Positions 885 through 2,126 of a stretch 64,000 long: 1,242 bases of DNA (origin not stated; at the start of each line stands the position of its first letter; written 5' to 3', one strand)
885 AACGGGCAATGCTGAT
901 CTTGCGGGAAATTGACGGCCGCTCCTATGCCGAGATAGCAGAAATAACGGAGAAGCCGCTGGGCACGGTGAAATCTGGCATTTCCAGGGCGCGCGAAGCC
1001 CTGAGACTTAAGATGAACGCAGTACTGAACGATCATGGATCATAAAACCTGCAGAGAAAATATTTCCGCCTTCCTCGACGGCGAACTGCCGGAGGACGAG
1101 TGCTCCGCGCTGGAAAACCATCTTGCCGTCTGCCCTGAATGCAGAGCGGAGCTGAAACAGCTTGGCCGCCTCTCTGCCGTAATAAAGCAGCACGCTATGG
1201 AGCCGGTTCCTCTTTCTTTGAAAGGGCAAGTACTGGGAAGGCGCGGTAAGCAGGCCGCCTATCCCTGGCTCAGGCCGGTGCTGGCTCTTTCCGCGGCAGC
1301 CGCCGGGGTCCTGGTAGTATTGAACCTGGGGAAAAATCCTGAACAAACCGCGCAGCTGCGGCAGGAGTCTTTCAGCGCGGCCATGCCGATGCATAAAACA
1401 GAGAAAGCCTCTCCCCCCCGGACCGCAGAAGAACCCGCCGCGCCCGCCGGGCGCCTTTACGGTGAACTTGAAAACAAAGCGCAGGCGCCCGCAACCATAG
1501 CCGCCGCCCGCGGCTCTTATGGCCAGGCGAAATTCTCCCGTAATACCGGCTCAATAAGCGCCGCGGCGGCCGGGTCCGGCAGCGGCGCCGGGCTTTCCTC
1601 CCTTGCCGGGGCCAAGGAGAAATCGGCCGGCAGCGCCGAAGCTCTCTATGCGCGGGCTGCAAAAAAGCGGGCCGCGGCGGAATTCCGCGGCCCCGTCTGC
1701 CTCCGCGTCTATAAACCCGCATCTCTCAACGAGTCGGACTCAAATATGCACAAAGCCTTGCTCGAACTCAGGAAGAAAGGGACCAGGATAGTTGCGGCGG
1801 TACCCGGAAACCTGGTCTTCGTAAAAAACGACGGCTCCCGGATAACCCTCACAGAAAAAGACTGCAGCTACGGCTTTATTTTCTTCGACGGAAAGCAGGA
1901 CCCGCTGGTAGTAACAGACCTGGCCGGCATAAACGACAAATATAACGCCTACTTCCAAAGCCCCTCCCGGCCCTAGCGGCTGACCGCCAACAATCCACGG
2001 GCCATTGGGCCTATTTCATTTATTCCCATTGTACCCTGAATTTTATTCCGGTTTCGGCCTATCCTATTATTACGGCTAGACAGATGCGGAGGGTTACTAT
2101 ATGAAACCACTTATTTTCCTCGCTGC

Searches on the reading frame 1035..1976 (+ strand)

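Call 57: search_protein_families(library=pfam, proteins=[window:1035-1976:+], max_evalue=0.0001)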
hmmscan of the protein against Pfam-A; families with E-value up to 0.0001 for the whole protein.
window:1035-1976:+ (313 aa): 1 family
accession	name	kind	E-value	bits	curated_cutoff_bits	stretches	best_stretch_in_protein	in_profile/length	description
PF13490.11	zf-HC2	-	2.2e-12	47.3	22.2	1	5-37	3-35/35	Putative zinc-finger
